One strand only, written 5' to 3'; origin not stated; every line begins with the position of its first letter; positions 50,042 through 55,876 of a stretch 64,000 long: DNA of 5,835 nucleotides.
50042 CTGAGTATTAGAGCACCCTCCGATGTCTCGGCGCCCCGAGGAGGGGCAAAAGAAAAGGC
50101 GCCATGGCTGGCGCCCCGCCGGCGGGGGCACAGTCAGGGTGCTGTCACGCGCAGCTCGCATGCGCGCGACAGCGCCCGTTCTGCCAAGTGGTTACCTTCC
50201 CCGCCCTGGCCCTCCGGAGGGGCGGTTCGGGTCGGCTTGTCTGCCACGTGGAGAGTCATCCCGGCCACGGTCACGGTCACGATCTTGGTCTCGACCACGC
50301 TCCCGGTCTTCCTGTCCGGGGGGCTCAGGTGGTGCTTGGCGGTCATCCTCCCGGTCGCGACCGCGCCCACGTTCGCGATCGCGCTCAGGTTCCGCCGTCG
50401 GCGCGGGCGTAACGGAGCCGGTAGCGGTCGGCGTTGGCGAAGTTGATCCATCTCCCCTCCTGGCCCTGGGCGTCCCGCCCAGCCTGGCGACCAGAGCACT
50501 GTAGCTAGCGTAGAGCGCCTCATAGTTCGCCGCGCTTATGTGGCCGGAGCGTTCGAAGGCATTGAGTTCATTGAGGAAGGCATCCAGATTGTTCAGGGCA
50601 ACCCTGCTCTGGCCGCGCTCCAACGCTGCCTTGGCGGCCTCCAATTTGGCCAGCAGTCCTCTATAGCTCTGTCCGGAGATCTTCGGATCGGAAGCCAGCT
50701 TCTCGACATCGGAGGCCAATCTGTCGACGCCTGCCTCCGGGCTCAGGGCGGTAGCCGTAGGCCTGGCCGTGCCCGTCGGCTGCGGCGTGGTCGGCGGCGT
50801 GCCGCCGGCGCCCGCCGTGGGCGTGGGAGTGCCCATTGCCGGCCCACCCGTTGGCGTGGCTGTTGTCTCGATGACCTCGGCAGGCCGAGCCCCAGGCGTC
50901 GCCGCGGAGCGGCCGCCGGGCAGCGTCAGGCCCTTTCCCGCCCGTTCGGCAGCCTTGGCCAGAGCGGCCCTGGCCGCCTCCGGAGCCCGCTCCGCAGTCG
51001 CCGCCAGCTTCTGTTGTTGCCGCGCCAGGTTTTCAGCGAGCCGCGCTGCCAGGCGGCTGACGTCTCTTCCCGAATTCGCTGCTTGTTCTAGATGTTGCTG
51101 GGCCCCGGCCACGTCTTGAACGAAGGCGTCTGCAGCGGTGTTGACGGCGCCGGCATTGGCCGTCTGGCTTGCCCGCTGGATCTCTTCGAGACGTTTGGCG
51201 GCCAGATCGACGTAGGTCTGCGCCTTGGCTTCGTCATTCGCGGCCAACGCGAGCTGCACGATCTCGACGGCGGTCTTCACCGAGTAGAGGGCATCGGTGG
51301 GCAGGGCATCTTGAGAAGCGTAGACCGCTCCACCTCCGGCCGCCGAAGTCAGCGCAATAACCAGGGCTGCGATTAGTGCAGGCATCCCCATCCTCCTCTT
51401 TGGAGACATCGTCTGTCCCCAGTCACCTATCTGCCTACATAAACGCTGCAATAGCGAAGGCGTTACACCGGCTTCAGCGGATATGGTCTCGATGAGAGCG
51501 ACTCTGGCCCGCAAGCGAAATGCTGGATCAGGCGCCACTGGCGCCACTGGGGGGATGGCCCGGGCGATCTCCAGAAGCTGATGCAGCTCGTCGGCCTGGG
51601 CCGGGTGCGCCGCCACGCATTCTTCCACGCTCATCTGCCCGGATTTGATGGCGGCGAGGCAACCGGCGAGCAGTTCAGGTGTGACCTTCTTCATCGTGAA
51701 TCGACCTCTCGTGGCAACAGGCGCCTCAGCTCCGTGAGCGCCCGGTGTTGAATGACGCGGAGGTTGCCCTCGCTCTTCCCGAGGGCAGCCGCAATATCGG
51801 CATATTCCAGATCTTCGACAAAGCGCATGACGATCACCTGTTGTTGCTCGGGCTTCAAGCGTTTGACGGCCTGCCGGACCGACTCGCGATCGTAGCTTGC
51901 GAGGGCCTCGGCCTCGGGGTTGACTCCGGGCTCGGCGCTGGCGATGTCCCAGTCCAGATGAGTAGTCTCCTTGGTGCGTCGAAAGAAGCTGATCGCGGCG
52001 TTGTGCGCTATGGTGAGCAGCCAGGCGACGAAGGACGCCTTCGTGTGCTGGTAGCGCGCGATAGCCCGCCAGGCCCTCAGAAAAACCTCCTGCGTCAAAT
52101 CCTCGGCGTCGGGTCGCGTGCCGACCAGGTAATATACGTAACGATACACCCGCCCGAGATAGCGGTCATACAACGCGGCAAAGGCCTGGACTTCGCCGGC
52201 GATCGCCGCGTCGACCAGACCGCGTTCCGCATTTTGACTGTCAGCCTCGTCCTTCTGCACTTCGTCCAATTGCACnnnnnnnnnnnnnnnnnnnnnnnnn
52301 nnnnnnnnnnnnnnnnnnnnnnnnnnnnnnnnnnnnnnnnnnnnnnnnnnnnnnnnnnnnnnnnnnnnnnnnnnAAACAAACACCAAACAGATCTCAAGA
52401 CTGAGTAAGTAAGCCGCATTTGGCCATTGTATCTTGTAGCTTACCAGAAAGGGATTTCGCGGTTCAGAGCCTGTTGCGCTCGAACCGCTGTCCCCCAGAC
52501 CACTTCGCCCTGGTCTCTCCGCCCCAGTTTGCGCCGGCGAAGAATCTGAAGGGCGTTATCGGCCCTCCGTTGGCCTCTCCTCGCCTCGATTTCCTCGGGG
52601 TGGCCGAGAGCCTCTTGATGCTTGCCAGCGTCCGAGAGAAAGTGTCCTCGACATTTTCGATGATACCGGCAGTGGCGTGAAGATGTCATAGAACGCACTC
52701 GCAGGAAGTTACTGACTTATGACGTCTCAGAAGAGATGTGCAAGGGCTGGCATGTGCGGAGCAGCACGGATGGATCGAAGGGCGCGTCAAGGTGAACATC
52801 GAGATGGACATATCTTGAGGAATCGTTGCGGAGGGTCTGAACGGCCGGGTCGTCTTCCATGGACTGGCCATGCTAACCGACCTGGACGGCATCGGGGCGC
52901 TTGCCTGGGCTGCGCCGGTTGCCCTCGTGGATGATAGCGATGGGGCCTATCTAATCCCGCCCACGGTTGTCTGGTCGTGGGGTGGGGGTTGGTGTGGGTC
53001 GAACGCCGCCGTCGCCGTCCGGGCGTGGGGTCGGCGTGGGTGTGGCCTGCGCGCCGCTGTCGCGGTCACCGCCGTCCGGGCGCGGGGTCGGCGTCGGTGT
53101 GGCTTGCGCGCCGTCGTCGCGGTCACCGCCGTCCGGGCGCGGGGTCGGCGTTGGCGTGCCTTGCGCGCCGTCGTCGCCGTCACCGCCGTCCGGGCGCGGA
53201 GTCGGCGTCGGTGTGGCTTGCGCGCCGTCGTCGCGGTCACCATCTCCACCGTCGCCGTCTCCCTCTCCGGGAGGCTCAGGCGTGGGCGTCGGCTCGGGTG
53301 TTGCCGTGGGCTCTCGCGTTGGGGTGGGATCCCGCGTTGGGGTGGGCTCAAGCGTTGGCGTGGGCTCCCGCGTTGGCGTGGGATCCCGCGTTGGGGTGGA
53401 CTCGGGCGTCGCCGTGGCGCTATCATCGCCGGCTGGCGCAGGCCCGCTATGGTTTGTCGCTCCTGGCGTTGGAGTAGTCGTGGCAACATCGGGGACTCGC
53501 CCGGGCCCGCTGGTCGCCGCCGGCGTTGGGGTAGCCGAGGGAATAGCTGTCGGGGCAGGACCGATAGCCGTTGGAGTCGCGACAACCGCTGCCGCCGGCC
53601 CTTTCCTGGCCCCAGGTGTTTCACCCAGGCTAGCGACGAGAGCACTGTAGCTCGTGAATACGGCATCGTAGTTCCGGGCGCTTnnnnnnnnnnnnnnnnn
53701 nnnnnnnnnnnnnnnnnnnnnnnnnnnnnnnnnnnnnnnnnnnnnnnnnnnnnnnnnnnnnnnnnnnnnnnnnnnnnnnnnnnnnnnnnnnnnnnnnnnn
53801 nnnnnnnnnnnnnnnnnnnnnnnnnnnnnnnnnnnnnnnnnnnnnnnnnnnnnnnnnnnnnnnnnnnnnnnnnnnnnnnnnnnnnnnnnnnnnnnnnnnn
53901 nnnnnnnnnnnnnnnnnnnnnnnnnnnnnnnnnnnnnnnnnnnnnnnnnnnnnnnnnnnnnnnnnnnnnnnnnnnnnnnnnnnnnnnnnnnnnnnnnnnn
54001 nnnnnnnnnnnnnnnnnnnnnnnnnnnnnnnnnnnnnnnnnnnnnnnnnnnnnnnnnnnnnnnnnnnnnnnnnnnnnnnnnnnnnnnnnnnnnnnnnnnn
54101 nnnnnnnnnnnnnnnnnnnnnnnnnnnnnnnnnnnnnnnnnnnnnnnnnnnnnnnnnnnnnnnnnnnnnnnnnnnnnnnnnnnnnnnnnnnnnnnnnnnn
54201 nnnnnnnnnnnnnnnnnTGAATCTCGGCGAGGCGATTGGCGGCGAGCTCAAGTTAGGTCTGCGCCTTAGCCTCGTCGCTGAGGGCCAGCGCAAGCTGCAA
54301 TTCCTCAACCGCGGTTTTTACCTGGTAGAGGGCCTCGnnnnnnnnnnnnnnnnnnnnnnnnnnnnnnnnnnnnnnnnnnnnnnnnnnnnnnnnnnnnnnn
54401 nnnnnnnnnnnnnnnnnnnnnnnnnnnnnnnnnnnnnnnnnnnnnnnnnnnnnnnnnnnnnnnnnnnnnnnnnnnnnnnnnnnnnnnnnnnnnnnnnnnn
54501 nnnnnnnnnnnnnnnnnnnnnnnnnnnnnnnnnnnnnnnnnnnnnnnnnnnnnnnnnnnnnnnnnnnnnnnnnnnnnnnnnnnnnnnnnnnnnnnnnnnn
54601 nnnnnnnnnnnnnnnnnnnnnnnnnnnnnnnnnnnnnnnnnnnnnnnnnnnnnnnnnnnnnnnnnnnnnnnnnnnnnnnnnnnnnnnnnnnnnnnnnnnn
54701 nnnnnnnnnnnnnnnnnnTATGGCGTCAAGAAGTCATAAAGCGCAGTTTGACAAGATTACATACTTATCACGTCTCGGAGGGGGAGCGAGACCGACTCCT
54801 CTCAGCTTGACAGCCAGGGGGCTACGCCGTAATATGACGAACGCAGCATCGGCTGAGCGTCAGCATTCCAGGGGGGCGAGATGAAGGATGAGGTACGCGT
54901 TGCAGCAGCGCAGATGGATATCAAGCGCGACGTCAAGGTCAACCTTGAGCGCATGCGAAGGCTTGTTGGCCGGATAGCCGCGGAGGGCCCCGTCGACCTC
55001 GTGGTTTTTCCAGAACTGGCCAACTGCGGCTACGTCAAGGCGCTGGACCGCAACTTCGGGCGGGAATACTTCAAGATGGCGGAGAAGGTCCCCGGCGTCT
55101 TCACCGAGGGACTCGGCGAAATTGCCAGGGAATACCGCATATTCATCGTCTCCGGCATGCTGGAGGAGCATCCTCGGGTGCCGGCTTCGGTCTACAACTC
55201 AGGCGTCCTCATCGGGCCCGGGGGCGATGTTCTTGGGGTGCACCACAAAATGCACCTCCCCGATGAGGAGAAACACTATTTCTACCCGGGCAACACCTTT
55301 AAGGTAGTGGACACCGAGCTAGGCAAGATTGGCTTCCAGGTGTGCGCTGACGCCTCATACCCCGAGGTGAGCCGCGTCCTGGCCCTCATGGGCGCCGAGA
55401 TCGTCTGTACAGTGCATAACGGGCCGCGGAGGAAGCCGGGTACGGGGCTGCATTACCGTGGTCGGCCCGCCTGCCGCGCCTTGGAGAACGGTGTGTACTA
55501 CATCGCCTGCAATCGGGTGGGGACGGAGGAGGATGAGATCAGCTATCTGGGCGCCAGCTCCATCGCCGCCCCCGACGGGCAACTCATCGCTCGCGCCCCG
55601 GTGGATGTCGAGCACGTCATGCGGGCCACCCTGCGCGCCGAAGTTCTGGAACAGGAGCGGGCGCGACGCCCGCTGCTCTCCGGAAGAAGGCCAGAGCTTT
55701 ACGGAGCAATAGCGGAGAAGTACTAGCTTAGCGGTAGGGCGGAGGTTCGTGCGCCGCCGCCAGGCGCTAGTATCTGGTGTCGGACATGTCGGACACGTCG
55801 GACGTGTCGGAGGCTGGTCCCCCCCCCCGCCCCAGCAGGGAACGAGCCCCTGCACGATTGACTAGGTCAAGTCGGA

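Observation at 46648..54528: ECF sigma / anti-sigma pair embedded in a tandem array of four DUF5667-type paralogues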

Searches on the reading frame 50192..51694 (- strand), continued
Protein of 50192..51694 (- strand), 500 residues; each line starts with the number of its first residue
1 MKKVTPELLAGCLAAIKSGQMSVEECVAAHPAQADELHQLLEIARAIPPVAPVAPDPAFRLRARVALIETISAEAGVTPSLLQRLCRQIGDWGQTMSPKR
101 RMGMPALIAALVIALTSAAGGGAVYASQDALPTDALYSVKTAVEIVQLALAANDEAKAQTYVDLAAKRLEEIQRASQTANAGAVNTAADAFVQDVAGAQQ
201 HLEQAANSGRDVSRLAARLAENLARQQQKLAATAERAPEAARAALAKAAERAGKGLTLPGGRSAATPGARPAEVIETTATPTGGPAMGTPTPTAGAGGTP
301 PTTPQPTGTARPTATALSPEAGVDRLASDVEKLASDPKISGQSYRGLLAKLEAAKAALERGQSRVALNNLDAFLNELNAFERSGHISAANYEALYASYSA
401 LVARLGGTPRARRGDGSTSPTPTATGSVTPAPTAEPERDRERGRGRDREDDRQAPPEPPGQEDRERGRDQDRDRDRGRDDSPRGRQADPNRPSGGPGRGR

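Call 103: find_homologous_proteins(query=L049:9698-10786:+, max_evalue=0.001)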
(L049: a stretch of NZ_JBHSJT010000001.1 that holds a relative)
Query L049:9698-10786:+ (362 aa): 282 proteins with E <= 0.001 among 8000 candidates; the best 120 are listed.
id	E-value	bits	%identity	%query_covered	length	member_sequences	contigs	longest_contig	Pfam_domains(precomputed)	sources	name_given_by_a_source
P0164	2.7e-217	739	95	100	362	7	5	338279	PF18915.6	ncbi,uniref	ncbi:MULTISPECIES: DUF5667 domain-containing protein [Amycolatopsis]|uniref:DUF5667 domain-containin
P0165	4.3e-209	712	92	100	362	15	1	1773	PF18915.6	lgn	-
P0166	3.7e-206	703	91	100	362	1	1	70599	PF18915.6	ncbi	ncbi:DUF5667 domain-containing protein [Amycolatopsis sp. NPDC054798]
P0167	4.6e-203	692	90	100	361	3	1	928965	PF18915.6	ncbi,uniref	ncbi:DUF5667 domain-containing protein [Amycolatopsis silviterrae]|uniref:DUF5667 domain-containing 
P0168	5.8e-203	692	90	100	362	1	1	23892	PF18915.6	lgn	-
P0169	1.0e-201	688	90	87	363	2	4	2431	PF18915.6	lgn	-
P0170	5.2e-200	682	87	100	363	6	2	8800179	PF18915.6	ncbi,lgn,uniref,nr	ncbi:hypothetical protein CU254_01115 [Amycolatopsis sp. AA4]|uniref:DUF5667 domain-containing prote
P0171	1.5e-199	681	90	87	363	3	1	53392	PF18915.6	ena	-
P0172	2.1e-157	542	73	87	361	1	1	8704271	PF18915.6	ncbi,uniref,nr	ncbi:DUF5667 domain-containing protein [Amycolatopsis benzoatilytica]|uniref:DUF5667 domain-containi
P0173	9.6e-151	520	69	100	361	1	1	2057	PF18915.6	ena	-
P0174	9.3e-138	478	73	90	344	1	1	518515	PF18915.6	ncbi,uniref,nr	ncbi:DUF5667 domain-containing protein [Amycolatopsis jejuensis]|uniref:DUF5667 domain-containing pr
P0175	2.4e-136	473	64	91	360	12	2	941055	PF18915.6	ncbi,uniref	ncbi:DUF5667 domain-containing protein [Amycolatopsis sp. NPDC001319]|uniref:DUF5667 domain-containi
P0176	1.8e-132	460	64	83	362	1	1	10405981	PF18915.6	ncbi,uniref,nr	ncbi:DUF5667 domain-containing protein [Amycolatopsis rhabdoformis]|uniref:DUF5667 domain-containing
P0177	3.7e-131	456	62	92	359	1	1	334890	PF18915.6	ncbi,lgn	ncbi:DUF5667 domain-containing protein [Amycolatopsis sp. NPDC004368]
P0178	4.8e-131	455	69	73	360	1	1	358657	PF18915.6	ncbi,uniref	ncbi:DUF5667 domain-containing protein [Amycolatopsis ultiminotia]|uniref:DUF5667 domain-containing 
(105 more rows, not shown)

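Call 106: search_solved_structures(query=A5, max_evalue=10, show_alignments=1)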
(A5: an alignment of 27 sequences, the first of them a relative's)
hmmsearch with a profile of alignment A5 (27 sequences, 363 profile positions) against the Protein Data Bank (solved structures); distinct sequences matched with E-value up to 10: 1.
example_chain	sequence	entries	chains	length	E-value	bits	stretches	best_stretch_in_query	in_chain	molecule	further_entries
7d2e_A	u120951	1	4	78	0.72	12.3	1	32-67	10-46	Liprin-alpha-2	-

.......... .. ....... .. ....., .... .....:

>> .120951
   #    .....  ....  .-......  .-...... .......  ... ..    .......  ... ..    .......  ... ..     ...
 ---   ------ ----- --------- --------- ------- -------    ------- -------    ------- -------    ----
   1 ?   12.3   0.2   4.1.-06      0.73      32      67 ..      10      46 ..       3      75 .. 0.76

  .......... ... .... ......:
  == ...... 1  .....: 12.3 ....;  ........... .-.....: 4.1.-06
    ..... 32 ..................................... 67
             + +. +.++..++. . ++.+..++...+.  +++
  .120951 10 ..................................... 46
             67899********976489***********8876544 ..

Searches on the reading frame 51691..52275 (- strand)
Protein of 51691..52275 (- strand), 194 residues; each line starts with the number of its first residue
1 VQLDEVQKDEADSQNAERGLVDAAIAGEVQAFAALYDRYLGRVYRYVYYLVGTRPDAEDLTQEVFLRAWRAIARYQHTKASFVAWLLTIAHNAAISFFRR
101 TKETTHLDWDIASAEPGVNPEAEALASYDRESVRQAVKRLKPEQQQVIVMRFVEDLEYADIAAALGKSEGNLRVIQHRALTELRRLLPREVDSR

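Call 5: search_protein_families(library=pfam, proteins=[window:51691-52275:-], max_evalue=0.1)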
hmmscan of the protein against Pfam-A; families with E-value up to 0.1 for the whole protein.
window:51691-52275:- (194 aa): 3 families
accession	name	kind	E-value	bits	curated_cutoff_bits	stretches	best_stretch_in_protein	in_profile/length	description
PF04542.20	Sigma70_r2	-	7.4e-23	80.6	24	1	35-102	1-69/71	Sigma-70 region 2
PF04545.22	Sigma70_r4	-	2.8e-13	49.6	24.1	1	137-184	2-49/50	Sigma-70, region 4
PF08281.18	Sigma70_r4_2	-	9.2e-13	48.1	25.7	1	131-183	2-54/54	Sigma-70, region 4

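Call 8: search_protein_families(library=ncbifam, proteins=[window:51691-52275:-], max_evalue=0.1)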
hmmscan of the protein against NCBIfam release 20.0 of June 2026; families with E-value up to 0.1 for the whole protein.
window:51691-52275:- (194 aa): 120 families (the best 25 are shown)
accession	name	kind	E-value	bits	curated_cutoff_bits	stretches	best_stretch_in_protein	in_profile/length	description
TIGR02952.1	Sig70_famx2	equivalog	1.8e-46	158.2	206.45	1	20-187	1-170/170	ECF subfamily RNA polymerase sigma factor, BldN family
TIGR02937.1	sigma70-ECF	superfamily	2.2e-33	115.2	42.9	1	31-186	2-164/165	sigma-70 family RNA polymerase sigma factor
NF007220.0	PRK09639.1-5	equivalog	2.4e-30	105.6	260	1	31-190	4-167/181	RNA polymerase sigma factor SigX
NF009166.1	PRK12513.1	equivalog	1.1e-28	100.3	206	1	15-191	7-190/193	RNA polymerase sigma factor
TIGR02983.1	SigE-fam_strep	subfamily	2.7e-27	95.7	141.55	1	28-189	4-160/162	SigE family RNA polymerase sigma factor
NF009172.0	PRK12519.1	subfamily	2.1e-26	92.6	222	1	10-189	9-191/194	RNA polymerase sigma factor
NF008888.0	PRK11922.1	equivalog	8.4e-26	91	204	1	5-193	5-202/231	RNA polymerase sigma factor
NF004113.0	PRK05602.1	equivalog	2e-25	89.6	208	1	9-190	24-204/211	RNA polymerase sigma factor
TIGR02950.1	SigM_subfam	subfamily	2.5e-25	89.1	147.95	1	35-186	5-157/159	RNA polymerase sigma factor, SigM family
NF007228.0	PRK09646.1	subfamily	8.5e-25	87.5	226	1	9-186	10-189/194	ECF RNA polymerase sigma factor SigK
NF007230.0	PRK09648.1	subfamily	1.6e-24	86.8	209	1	10-188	6-190/195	RNA polymerase sigma factor ShbA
NF058625.1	sigma_PG0214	equivalog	2.4e-24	85.9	130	1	31-187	5-161/170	GFO_1088 family ECF-type sigma factor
TIGR02985.1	Sig70_bacteroi1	subfamily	2.7e-24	86.2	126.4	1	30-186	1-161/162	RNA polymerase sigma-70 factor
NF008894.0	PRK11924.3-1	equivalog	5.4e-24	85.3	258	1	16-179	8-175/188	RNA polymerase sigma factor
NF007227.0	PRK09645.1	subfamily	1.2e-23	84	202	1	28-188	11-171/177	sigma-70 family RNA polymerase sigma factor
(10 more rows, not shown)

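Call 31: search_solved_structures(query=window:51691-52275:-, max_evalue=0.001)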
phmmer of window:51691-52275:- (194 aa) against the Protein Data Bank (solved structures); distinct sequences matched with E-value up to 0.001: 24.
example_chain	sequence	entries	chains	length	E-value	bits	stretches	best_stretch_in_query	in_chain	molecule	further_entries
6dxo_A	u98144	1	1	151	1.2e-32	116.5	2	20-101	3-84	RNA polymerase ECF-subfamily sigma factor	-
4nqw_A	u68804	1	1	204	3.6e-17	66.1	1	25-185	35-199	ECF RNA polymerase sigma factor SigK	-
9m9d_F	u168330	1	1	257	1.7e-16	63.9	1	31-187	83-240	ECF RNA polymerase sigma factor SigE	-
9m9e_F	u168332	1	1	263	1.8e-16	63.8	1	31-187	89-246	ECF RNA polymerase sigma factor SigE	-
9m98_F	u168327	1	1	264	1.9e-16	63.8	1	31-187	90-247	ECF RNA polymerase sigma factor SigE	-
5wuq_A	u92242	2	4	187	2.9e-16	63.1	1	26-187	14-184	ECF RNA polymerase sigma factor SigW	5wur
6dv9_F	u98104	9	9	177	1.8e-15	60.5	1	21-187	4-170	ECF RNA polymerase sigma factor SigL | RNA polymerase sigma factor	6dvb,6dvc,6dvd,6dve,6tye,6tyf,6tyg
7qh5_A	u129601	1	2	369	1.3e-13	54.5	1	26-104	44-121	RNA polymerase sigma factor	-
9isn_F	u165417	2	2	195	4.5e-12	49.5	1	11-187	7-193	ECF sigma factor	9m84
6in7_B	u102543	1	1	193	2.5e-10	43.8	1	14-180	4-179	RNA polymerase sigma-H factor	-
8z6g_B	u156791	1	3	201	2.8e-10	43.6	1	14-180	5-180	RNA polymerase sigma factor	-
2q1z_A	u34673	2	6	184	3.6e-10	43.3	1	29-185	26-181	RpoE, ECF SigE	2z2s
1or7_A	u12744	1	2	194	3.3e-09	40.1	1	14-178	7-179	RNA polymerase sigma-E factor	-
6jbq_F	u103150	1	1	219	4.8e-09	39.6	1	14-178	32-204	ECF RNA polymerase sigma-E factor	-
5zx2_F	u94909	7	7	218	2.5e-08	37.3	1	43-188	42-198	ECF RNA polymerase sigma factor SigH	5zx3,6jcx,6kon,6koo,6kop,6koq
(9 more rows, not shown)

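Call 83: search_solved_structures(query=window:51691-52275:-, max_evalue=1e-20, show_alignments=1)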
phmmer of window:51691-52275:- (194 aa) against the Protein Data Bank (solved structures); distinct sequences matched with E-value up to 1e-20: 1.
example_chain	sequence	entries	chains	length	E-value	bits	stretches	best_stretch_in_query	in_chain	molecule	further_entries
6dxo_A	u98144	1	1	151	1.2e-32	116.5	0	20-101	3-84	RNA polymerase ECF-subfamily sigma factor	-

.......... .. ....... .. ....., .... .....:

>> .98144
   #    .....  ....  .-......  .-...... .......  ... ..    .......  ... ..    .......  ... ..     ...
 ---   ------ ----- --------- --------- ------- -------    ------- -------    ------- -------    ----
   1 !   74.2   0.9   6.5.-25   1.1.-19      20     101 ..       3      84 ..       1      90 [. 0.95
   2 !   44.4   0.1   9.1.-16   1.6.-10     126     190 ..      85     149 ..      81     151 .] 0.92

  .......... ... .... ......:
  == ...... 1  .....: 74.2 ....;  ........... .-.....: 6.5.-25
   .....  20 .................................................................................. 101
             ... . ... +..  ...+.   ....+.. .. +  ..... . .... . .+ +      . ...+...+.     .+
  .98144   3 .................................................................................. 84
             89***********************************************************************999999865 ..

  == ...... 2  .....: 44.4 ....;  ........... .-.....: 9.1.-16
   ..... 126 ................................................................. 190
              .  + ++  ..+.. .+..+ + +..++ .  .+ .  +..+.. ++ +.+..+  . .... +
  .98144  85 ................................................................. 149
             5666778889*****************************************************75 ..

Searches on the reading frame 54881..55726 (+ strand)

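Call 93: search_protein_families(library=pfam, proteins=[window:54881-55726:+], max_evalue=0.001)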
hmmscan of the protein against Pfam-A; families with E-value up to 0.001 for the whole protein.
window:54881-55726:+ (281 aa): 1 family
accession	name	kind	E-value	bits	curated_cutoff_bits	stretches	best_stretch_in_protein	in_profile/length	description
PF00795.27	CN_hydrolase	-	3.9e-55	187.4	23.2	1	6-258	1-253/256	Carbon-nitrogen hydrolase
